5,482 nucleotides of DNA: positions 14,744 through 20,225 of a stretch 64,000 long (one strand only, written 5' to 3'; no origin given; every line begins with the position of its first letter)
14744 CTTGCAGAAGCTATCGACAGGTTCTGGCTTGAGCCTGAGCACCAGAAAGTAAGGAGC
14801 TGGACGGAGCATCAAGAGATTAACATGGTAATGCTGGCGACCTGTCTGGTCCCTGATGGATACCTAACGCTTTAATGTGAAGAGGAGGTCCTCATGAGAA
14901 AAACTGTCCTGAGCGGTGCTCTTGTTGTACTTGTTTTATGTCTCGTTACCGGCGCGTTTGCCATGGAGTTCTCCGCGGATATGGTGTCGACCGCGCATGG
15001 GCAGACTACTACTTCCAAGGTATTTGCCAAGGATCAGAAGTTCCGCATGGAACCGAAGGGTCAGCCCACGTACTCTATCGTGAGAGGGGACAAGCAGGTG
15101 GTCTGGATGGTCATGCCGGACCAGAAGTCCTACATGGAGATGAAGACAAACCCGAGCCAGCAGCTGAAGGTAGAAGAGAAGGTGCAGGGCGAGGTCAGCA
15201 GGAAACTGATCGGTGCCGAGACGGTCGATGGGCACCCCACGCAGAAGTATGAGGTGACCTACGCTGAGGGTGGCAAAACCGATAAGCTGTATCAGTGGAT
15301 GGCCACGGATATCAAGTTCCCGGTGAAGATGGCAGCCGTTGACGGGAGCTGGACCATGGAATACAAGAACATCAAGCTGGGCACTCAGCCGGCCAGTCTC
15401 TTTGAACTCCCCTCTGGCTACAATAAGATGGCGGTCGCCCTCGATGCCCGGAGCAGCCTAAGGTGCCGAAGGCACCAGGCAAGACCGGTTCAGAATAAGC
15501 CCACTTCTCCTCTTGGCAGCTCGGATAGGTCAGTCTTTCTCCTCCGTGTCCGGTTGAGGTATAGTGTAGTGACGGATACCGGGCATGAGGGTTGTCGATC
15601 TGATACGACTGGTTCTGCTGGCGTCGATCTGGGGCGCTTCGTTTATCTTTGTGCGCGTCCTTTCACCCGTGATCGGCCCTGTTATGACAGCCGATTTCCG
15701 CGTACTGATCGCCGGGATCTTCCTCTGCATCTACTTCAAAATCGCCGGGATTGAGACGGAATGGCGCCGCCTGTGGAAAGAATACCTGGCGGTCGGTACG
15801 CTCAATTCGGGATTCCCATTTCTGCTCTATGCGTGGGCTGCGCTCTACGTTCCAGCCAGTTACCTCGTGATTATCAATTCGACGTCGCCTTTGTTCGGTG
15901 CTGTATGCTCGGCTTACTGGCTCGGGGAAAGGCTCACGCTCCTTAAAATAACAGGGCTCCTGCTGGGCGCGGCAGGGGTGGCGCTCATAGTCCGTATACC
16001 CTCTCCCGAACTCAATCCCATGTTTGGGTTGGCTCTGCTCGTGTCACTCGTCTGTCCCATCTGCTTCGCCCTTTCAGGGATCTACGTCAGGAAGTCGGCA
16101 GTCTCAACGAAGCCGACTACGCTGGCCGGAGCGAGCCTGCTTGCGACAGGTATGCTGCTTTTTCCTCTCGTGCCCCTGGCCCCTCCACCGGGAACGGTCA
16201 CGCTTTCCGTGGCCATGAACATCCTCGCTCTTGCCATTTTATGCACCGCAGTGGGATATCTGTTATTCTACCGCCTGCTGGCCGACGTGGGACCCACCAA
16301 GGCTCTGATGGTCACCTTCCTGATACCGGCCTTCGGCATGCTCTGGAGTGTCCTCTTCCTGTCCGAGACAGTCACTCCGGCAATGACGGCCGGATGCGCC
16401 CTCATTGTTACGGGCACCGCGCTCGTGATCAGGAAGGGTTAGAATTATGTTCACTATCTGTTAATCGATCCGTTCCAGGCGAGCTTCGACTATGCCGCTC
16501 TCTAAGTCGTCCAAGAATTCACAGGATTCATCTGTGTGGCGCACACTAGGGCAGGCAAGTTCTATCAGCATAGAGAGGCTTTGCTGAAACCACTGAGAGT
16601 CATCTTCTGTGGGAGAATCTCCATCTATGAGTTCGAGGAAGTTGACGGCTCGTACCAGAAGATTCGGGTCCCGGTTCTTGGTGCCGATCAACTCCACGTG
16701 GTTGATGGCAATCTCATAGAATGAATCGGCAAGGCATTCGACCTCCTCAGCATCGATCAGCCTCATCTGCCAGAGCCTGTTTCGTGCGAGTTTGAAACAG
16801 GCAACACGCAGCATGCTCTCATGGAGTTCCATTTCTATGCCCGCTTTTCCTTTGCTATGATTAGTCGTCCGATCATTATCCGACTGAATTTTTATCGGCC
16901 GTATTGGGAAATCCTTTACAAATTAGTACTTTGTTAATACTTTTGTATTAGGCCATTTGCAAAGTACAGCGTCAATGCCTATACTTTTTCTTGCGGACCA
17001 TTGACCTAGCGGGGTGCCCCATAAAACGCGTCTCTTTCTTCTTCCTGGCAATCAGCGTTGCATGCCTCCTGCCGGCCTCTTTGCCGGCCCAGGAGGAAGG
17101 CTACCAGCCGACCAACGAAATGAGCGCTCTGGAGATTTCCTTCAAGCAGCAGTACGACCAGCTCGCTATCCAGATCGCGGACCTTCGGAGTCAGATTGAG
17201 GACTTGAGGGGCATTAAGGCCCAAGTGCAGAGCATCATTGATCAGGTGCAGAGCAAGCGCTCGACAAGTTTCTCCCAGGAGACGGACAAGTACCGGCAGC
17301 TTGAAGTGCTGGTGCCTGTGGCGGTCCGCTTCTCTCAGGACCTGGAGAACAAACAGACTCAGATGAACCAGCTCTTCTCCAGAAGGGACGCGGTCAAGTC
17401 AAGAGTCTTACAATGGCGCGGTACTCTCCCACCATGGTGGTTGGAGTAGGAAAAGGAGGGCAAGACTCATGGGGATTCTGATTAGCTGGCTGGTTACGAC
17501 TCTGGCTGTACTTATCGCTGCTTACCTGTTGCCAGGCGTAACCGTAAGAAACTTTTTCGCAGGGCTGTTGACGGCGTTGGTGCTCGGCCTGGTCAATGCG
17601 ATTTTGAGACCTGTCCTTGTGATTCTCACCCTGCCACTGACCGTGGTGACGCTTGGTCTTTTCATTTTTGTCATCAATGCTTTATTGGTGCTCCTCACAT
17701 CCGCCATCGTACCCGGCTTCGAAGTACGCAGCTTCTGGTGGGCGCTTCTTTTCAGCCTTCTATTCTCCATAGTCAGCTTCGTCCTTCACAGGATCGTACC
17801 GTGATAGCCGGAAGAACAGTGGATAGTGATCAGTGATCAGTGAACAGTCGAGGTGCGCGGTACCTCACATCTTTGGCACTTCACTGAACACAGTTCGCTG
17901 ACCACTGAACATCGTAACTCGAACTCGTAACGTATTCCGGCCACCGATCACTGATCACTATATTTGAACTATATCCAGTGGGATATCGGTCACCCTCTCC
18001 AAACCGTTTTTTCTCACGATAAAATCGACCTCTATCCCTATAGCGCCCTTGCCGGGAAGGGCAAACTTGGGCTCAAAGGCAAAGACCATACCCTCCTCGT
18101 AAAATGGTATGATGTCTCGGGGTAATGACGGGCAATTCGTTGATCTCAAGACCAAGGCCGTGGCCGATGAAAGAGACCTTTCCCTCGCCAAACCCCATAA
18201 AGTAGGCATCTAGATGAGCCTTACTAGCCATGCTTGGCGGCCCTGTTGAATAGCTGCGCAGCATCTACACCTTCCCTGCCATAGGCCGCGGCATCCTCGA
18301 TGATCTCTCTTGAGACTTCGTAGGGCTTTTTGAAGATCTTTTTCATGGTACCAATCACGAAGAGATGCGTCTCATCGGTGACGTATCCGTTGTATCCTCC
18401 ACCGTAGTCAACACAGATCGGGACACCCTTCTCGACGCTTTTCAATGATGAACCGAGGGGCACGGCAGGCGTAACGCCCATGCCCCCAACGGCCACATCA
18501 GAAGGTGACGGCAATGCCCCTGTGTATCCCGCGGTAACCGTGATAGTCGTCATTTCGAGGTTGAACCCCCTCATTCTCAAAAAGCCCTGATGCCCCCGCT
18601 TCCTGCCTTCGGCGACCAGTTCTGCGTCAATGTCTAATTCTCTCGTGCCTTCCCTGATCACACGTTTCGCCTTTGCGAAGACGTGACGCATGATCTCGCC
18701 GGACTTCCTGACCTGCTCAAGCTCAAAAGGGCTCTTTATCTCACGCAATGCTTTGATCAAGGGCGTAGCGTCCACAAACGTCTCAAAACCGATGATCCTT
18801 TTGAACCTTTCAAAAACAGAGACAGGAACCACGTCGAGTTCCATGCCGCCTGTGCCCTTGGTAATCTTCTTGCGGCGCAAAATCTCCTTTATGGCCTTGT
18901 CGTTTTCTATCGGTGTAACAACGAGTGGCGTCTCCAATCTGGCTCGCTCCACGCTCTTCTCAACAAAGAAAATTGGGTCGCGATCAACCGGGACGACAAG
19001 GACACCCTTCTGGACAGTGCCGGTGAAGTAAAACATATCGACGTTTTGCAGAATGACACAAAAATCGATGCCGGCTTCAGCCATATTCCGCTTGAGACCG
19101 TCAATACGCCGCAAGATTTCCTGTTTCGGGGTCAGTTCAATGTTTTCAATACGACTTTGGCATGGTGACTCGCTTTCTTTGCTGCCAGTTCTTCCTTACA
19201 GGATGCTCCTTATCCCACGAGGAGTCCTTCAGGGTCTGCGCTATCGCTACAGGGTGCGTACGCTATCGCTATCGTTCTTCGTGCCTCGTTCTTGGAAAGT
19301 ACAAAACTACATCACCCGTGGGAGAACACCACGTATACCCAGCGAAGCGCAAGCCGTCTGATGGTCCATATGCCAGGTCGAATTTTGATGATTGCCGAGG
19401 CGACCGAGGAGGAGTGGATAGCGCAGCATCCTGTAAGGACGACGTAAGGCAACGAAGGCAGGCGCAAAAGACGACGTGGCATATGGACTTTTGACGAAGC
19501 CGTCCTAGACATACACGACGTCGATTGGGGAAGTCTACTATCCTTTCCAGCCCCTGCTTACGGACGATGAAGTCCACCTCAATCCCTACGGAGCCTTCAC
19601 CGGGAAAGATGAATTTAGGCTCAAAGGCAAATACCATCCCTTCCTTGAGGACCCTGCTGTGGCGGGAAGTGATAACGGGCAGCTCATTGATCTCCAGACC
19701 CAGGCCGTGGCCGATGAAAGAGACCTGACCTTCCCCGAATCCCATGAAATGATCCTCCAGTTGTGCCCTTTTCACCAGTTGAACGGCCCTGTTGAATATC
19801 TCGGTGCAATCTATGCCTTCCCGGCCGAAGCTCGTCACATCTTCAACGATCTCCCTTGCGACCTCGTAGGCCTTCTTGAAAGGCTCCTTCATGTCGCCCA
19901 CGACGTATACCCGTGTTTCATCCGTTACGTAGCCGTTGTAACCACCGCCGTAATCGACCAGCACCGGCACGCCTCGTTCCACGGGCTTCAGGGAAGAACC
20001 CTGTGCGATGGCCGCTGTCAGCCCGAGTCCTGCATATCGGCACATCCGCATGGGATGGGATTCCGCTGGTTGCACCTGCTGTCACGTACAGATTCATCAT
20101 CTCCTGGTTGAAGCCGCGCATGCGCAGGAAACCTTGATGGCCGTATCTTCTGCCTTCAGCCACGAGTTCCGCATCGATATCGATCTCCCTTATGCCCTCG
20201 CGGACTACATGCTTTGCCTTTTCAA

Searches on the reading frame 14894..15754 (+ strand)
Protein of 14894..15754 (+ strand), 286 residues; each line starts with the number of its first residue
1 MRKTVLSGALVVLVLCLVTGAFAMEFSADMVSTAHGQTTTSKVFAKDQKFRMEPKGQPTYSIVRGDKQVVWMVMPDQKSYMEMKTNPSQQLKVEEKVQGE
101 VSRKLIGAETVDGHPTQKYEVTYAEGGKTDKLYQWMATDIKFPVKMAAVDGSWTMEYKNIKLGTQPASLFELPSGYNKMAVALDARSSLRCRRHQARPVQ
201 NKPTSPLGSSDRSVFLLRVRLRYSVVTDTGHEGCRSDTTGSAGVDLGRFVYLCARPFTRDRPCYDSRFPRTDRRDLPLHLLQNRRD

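Call 10: search_protein_families(library=pfam, proteins=[window:14894-15754:+], max_evalue=0.0001)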
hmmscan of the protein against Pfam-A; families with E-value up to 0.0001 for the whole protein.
window:14894-15754:+ (286 aa): 1 family
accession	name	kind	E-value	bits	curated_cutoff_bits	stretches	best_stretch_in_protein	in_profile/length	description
PF14371.13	DUF4412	-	2.2e-14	54.1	21.6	1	30-140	7-122/191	Domain of unknown function (DUF4412)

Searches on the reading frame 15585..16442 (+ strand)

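Call 10: search_protein_families(library=pfam, proteins=[window:15585-16442:+], max_evalue=0.0001)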
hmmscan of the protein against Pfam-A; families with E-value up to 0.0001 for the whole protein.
window:15585-16442:+ (285 aa): 3 families
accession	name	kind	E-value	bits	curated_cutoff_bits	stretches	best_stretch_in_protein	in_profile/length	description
PF00892.27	EamA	-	6.6e-40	137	28.2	2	9-136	7-134/135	EamA-like transporter family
PF16913.11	PUNUT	-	1.7e-05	24.7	30.6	1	58-136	68-145/321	Purine nucleobase transmembrane transport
PF03151.22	TPT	-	6.5e-05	22.9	30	0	25-280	24-289/291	Triose-phosphate Transporter family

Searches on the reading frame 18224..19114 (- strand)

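Call 10: search_protein_families(library=pfam, proteins=[window:18224-19114:-], max_evalue=0.0001)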
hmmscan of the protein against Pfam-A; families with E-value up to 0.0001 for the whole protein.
window:18224-19114:- (296 aa): 2 families
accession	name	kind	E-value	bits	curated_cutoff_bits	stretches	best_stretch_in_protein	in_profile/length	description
PF01321.24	Creatinase_N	-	5.6e-22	79.1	22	1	3-126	1-128/128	Creatinase/Prolidase N-terminal domain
PF00557.29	Peptidase_M24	-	4.5e-15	56.4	23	1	133-294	1-139/208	Metallopeptidase family M24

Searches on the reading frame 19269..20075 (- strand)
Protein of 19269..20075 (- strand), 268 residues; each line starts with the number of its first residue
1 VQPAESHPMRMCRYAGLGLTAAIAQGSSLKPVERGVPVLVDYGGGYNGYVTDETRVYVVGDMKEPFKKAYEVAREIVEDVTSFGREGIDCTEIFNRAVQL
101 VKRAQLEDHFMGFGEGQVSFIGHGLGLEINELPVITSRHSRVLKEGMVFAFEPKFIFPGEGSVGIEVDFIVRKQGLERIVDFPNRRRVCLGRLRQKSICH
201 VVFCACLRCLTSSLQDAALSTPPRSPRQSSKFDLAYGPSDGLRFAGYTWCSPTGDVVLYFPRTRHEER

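Call 10: search_protein_families(library=pfam, proteins=[window:19269-20075:-], max_evalue=0.0001)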
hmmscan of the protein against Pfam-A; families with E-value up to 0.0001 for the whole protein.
window:19269-20075:- (268 aa): 1 family
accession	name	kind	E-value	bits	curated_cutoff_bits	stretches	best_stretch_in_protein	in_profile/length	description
PF00557.29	Peptidase_M24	-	1.3e-32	113.7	23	1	15-172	53-207/208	Metallopeptidase family M24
